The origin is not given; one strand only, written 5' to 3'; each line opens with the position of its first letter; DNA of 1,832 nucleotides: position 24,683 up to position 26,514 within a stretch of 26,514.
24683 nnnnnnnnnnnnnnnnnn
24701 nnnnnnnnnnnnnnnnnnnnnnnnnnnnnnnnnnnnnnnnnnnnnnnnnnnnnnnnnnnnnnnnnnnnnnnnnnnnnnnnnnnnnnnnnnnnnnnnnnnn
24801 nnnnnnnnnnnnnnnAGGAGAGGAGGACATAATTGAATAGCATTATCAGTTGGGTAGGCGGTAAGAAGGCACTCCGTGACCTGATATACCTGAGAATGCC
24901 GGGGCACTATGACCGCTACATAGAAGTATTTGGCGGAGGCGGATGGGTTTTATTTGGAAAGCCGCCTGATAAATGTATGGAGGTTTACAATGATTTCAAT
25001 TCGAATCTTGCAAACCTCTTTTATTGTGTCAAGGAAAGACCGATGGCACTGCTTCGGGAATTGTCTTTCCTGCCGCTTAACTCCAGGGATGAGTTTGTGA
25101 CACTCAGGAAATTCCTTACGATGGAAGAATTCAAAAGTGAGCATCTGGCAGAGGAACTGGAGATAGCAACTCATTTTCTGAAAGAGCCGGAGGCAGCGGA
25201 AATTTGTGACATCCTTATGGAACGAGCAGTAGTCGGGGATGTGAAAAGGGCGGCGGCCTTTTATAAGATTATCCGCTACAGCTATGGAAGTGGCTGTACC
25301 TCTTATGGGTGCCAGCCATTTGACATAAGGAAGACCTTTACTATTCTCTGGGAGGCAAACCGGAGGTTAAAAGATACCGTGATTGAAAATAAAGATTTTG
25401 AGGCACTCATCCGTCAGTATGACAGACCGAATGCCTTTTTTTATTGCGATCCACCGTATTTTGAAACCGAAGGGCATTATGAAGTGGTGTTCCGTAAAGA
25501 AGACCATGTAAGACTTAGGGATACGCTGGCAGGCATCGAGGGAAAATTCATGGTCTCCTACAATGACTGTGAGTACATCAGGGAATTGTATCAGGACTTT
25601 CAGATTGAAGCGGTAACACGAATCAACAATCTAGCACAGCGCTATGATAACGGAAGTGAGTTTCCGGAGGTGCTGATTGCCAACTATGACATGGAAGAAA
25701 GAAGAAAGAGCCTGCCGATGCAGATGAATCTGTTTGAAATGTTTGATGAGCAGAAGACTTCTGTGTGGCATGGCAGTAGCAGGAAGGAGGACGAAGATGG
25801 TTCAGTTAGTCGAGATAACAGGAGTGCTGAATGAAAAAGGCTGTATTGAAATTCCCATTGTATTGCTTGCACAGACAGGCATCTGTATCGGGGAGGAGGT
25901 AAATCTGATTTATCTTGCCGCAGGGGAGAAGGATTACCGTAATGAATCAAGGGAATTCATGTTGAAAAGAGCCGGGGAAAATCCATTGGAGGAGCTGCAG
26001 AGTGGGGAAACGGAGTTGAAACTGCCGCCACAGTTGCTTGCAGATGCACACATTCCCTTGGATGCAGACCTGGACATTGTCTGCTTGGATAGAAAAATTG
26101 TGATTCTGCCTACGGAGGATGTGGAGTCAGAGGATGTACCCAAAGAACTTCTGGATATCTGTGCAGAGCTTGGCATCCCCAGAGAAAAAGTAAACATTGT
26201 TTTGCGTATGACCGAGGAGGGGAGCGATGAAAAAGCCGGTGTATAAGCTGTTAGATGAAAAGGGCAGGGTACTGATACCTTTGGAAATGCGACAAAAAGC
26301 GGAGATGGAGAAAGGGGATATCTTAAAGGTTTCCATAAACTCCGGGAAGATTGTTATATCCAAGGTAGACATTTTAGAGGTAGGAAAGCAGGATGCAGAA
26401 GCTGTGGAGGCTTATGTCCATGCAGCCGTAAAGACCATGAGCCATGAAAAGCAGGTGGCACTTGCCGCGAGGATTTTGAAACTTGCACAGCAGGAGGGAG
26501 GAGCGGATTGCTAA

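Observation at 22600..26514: Firmicutes-type gene block: acidic protein, mobile-element-type protein, orphan Dam methyltransferase coupled to two AbrB-fold proteins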

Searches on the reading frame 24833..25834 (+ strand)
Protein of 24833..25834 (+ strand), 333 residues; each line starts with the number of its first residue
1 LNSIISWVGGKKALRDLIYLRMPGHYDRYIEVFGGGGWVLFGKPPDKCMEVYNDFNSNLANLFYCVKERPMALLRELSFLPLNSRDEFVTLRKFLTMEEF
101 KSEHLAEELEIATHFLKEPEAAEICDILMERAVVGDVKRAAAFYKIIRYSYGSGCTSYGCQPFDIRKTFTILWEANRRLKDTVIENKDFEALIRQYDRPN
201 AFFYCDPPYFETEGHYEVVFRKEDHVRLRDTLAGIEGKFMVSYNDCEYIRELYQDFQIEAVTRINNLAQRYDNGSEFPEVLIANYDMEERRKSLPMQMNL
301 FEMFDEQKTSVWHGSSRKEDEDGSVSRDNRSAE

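Call 5: search_protein_families(library=pfam, proteins=[window:24833-25834:+], max_evalue=0.01)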
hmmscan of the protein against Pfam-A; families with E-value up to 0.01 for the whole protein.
window:24833-25834:+ (333 aa): 1 family
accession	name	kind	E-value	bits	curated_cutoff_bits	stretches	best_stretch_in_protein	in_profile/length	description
PF02086.21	MethyltransfD12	-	1.5e-27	97.4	22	1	7-263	1-249/253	D12 class N6 adenine-specific DNA methyltransferase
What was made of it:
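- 24833..25834 (+): 333-aa orphan D12-class N6-adenine DNA methyltransferase with a TTG start. Pfam MethyltransfD12 97.4 bits (call 5).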

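Call 23: search_protein_families(library=ncbifam, proteins=[window:24833-25834:+], max_evalue=0.01)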
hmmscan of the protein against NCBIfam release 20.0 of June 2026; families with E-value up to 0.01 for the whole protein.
window:24833-25834:+ (333 aa): 2 families
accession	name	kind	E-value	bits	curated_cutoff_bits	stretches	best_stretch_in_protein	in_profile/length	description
TIGR00571.1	dam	subfamily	1.5e-25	90.4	114.85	2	174-283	149-266/267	Dam family site-specific DNA-(adenine-N6)-methyltransferase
NF008152.0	PRK10904.1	equivalog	1.1e-05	25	441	1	4-92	7-95/271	adenine-specific DNA-methyltransferase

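Call 24: search_protein_families(library=phrogs, proteins=[window:24833-25834:+], max_evalue=0.01)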
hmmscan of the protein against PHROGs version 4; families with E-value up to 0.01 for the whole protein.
window:24833-25834:+ (333 aa): 5 families
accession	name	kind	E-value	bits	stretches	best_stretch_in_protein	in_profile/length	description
phrog_56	-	other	4.5e-56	192.4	1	1-289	61-327/647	DNA methyltransferase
phrog_1996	-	other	7.9e-31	108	1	164-290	19-146/150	DNA methyltransferase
phrog_26700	-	unknown function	9.5e-12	45.2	1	3-291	8-282/552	-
phrog_13242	-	unknown function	8e-10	39.3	1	129-248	115-234/450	-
phrog_23217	-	unknown function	9.4e-07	30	1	3-92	5-91/109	-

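Call 26: search_solved_structures(query=window:24833-25834:+, max_evalue=0.001)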
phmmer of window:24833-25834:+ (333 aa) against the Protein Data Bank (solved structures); distinct sequences matched with E-value up to 0.001: 2.
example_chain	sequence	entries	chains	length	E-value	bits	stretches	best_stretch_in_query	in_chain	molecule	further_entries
2dpm_A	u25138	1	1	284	9e-18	67.6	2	5-93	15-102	PROTEIN (ADENINE-SPECIFIC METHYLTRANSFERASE DPNII 1)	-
7m6b_B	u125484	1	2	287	4.1e-12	49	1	128-302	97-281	Site-specific DNA-methyltransferase (adenine-specific)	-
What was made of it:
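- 24833..25834 (+): The closest solved relative is DpnM, 2dpm, E 9e-18 (call 26).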

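Call 64: search_protein_families(library=padloc, proteins=[window:24833-25834:+], max_evalue=0.01)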
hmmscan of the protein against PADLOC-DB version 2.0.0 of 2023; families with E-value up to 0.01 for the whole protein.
window:24833-25834:+ (333 aa): 20 families
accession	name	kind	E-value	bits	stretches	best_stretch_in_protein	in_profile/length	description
PDLC03294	MTase_II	-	6.2e-32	109.3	2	171-285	149-271/272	Type II methyltransferase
PDLC03247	MTase_II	-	3.2e-29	100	2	128-292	97-274/282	Type II methyltransferase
PDLC03253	MTase_II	-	3.3e-28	97.1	1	1-275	3-244/253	Type II methyltransferase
PDLC03244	MTase_II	-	1.5e-23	81.4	2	1-91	27-114/295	Type II methyltransferase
PDLC03735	oMTase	-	8.1e-21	72.6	2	175-286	164-283/284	orphan methyltransferase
PDLC04018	PD-Lambda-5_B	-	2.4e-18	64.4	1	183-277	169-266/291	-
PDLC03729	oMTase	-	2.2e-15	54.9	2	3-93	6-96/275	orphan methyltransferase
PDLC03261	MTase_II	-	1.2e-12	44.9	1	3-92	26-112/643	Type II methyltransferase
PDLC03266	MTase_II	-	2.2e-11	41.7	2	169-264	158-262/285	Type II methyltransferase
PDLC03358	MTase_II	-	1e-10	39.4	1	189-277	176-268/301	Type II methyltransferase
PDLC03383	MTase_II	-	1.1e-10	39.4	2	180-238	192-252/318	Type II methyltransferase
PDLC03281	MTase_II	-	4.9e-10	37.6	1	140-259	141-270/309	Type II methyltransferase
PDLC03717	oMTase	-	1.1e-08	32.8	1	135-290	106-271/285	orphan methyltransferase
PDLC03264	MTase_II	-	1.8e-07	28.8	1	186-285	179-283/306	Type II methyltransferase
PDLC03287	MTase_II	-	1.4e-05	22.1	0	3-71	365-431/646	Type II methyltransferase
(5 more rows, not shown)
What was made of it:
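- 24833..25834 (+): PADLOC matches methyltransferase models only (call 64).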

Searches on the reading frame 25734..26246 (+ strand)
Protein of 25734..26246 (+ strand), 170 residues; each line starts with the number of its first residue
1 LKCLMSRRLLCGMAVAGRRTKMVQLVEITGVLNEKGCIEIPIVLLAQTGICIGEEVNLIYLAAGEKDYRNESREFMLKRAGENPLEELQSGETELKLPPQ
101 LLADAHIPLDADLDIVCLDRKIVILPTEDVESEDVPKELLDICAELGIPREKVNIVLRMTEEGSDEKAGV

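Call 5: search_protein_families(library=pfam, proteins=[window:25734-26246:+], max_evalue=0.01)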
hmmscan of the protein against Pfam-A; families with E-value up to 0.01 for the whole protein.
window:25734-26246:+ (170 aa): 0 families

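Call 23: search_protein_families(library=ncbifam, proteins=[window:25797-26246:+], max_evalue=0.01)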
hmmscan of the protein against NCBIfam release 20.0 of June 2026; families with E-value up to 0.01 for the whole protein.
window:25797-26246:+ (149 aa): 0 families

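Call 24: search_protein_families(library=phrogs, proteins=[window:25797-26246:+], max_evalue=0.01)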
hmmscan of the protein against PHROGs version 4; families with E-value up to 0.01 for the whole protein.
window:25797-26246:+ (149 aa): 0 families

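Call 27: search_solved_structures(query=window:25797-26246:+, max_evalue=10)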
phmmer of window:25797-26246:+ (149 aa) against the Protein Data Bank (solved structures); distinct sequences matched with E-value up to 10: 0.

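Call 37: find_homologous_proteins(query=window:25797-26246:+, max_evalue=0.001)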
Query window:25797-26246:+ (149 aa): 145 proteins with E <= 0.001 among 200 candidates; the best 120 are listed.
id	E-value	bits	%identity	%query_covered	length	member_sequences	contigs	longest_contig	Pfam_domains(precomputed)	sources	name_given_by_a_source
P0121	1.2e-87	309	100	100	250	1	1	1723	-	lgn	-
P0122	2.3e-86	305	97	100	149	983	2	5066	-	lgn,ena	-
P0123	1.0e-82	293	93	100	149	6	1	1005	-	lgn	-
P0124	1.7e-82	293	97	100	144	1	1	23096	-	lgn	-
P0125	2.4e-82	292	95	100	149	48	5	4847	-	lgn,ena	-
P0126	3.8e-82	292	96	100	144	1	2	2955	-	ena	-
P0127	1.0e-79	284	90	100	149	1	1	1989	-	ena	-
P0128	1.4e-78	280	94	98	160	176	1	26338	-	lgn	-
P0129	1.5e-78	280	91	100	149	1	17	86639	-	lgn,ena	-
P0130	1.5e-78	280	94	98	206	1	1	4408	-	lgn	-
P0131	1.6e-78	280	93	100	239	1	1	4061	-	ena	-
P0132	1.7e-78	280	94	98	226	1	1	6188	-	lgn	-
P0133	1.8e-78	280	91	100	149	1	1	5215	-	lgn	-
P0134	1.8e-78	280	94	98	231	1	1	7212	-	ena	-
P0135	1.9e-78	280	94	98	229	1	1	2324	PF14192.13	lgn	-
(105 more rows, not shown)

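Call 40: search_solved_structures(query=A3, max_evalue=10, show_alignments=3)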
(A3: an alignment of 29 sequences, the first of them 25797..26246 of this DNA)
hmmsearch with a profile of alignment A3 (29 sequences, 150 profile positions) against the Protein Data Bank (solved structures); distinct sequences matched with E-value up to 10: 3.
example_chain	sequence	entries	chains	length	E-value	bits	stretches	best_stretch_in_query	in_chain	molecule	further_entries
2glw_A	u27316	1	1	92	0.15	15.3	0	8-41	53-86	92aa long hypothetical protein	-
5ukh_A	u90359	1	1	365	0.49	13.6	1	109-132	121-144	Uncharacterized protein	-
7d2n_E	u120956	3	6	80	0.74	13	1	70-108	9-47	AbrB/MazE/SpoVT family DNA-binding domain-containing protein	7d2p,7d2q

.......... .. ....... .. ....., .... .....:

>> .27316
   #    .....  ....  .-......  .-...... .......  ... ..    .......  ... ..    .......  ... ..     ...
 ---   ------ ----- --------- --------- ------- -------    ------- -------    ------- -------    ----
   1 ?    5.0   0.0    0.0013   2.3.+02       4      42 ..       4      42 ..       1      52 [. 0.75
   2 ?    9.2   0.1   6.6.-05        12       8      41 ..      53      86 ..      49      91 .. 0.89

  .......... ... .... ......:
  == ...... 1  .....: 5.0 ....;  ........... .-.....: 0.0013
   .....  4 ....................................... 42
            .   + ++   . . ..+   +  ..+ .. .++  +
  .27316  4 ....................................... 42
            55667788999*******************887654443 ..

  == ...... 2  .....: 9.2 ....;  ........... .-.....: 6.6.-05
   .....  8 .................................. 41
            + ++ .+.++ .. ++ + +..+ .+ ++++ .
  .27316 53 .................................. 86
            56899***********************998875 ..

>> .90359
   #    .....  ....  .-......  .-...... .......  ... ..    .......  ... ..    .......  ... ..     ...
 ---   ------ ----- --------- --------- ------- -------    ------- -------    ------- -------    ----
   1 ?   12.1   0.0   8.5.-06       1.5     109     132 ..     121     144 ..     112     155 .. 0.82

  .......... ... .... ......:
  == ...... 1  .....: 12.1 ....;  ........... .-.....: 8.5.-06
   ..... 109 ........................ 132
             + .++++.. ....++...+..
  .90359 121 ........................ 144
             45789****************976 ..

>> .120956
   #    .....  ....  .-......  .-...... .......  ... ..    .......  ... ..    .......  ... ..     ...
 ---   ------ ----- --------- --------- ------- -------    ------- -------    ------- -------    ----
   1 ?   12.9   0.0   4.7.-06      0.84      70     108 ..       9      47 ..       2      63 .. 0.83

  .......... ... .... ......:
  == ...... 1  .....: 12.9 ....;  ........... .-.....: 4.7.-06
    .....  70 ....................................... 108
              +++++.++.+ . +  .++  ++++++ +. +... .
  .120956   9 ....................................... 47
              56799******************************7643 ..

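Call 47: predict_structure(alignment_id=A3)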
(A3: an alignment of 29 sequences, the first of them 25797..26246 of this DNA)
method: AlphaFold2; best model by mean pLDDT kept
length: 149 residues; sequences in the alignment: 29
mean_pLDDT: 47.0   pTM: 0.33
mean pLDDT of the five models: 47.0, 43.3, 38.5, 37.5, 37.4
residues with pLDDT >= 90: 0; 70-90: 1; 50-70: 70; < 50: 78
segments of 3 or more residues with pLDDT < 50: 1-5, 62-113, 131-149
pLDDT, mean of each block of 10 residues (from residue 1): 46 60 61 60 62 56 40 36 41 31 32 51 53 40 34
secondary structure, 60 per line:
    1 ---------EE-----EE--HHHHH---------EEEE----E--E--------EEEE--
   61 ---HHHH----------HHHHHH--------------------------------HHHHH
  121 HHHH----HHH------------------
elements in order: H21-25 E35-38 E55-58 H64-67 H78-83 H116-124
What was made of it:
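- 25797..26246 (+): 149-aa acidic protein: two putative AbrB-like half-domains (about residues 8-41 and 70-108) plus a helical tail. The AF2 model failed (call 47).
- Checked: The structure model was unusable (call 47).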

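Call 64: search_protein_families(library=padloc, proteins=[window:25797-26246:+], max_evalue=0.01)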
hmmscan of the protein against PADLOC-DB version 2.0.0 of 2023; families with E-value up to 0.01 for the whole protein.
window:25797-26246:+ (149 aa): 0 families

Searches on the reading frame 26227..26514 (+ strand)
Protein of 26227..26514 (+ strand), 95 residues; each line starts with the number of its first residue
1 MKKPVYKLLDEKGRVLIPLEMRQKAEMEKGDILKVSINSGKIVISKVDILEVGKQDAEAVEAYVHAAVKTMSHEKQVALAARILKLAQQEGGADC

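Call 5: search_protein_families(library=pfam, proteins=[window:26227-26514:+], max_evalue=0.01)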
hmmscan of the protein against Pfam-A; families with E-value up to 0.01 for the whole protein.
window:26227-26514:+ (95 aa): 2 families
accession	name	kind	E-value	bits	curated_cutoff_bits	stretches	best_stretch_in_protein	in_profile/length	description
PF04014.23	MazE_antitoxin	-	0.0002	21.7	24.7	1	10-47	5-43/48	Antidote-toxin recognition MazE, bacterial antitoxin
PF02381.23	MraZ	-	0.0044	17.4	23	1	9-30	10-31/72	MraZ protein, putative antitoxin-like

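Call 23: search_protein_families(library=ncbifam, proteins=[window:26227-26514:+], max_evalue=0.01)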
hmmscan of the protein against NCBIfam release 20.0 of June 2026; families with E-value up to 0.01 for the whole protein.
window:26227-26514:+ (95 aa): 6 families
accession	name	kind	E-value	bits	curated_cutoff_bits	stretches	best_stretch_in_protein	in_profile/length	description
TIGR01439.1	lp_hng_hel_AbrB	domain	4.4e-06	26.3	28.3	1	10-47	5-43/44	transcriptional regulator, AbrB family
NF040962.1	near_HgcAB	equivalog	0.00019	21.2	70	1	9-36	10-38/70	HgcAB-associated protein HgcC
NF001482.0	PRK00326.3-4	equivalog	0.00027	20.7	168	1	8-64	97-152/160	division/cell wall cluster transcriptional repressor MraZ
TIGR02851.1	spore_V_T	equivalog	0.00071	19.5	235.9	1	7-73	7-78/180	stage V sporulation protein T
NF001476.0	PRK00326.2-2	equivalog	0.00084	19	162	1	9-72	13-67/163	division/cell wall cluster transcriptional repressor MraZ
NF006352.0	PRK08577.1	equivalog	0.0042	17.1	140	1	9-51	9-51/136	hypothetical protein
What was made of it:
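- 26227..26514 (+): 95-aa basic AbrB/SpoVT/MazE-type protein. TIGR01439 E 4e-6, 26.3 bits against a 28.3-bit cut-off (call 23).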

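Call 24: search_protein_families(library=phrogs, proteins=[window:26227-26514:+], max_evalue=0.01)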
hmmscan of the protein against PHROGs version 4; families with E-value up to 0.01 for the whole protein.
window:26227-26514:+ (95 aa): 2 families
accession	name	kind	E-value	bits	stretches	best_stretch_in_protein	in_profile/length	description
phrog_4681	-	moron, auxiliary metabolic gene and host takeover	1.1e-07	32.7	1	6-47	7-48/87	antitoxin from a toxin-antitoxin system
phrog_29672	-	unknown function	0.0022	19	1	2-74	6-71/81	-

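Call 28: search_solved_structures(query=window:26227-26514:+, max_evalue=1)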
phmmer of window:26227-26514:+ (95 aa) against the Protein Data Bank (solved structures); distinct sequences matched with E-value up to 1: 13.
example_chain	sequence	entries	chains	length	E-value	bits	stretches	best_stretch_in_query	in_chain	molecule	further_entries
1z0r_A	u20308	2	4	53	0.00093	23.1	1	5-46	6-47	Transition state regulatory protein abrB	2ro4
2k1n_A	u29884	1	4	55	0.001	23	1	5-46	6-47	AbrB family transcriptional regulator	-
1yfb_A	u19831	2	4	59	0.0014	22.5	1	5-46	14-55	Transition state regulatory protein abrB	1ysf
2w1t_B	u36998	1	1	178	0.0026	21.7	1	6-62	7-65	STAGE V SPORULATION PROTEIN T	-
2ro5_A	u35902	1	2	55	0.0032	21.4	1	5-47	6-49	Stage V sporulation protein T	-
2w1t_A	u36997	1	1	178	0.0046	20.8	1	6-62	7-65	STAGE V SPORULATION PROTEIN T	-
2fy9_A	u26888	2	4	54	0.023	18.6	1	5-46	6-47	Putative transition state regulator abh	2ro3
2l66_A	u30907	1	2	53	0.031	18.2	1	12-50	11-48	Transcriptional regulator, AbrB family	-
5itj_A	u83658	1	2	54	0.032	18.2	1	12-50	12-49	AbrB family transcriptional regulator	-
5itm_A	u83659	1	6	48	0.058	17.4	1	12-44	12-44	AbrB family transcriptional regulator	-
9evs_1L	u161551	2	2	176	0.21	15.6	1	12-93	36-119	uL14m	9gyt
7dmf_A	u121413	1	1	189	0.41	14.7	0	33-89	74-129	Designed protein EXTD-3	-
2glw_A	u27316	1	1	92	0.48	14.4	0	11-37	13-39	92aa long hypothetical protein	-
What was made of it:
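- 26227..26514 (+): PDB AbrB N-domain 1z0r E 9e-4 (call 28). phrog_4681 (antitoxin) E 1e-7 (call 24).
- AbrB-type hits (calls 23, 28).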

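Call 64: search_protein_families(library=padloc, proteins=[window:26227-26514:+], max_evalue=0.01)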
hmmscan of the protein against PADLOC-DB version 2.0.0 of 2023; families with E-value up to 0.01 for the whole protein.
window:26227-26514:+ (95 aa): 0 families
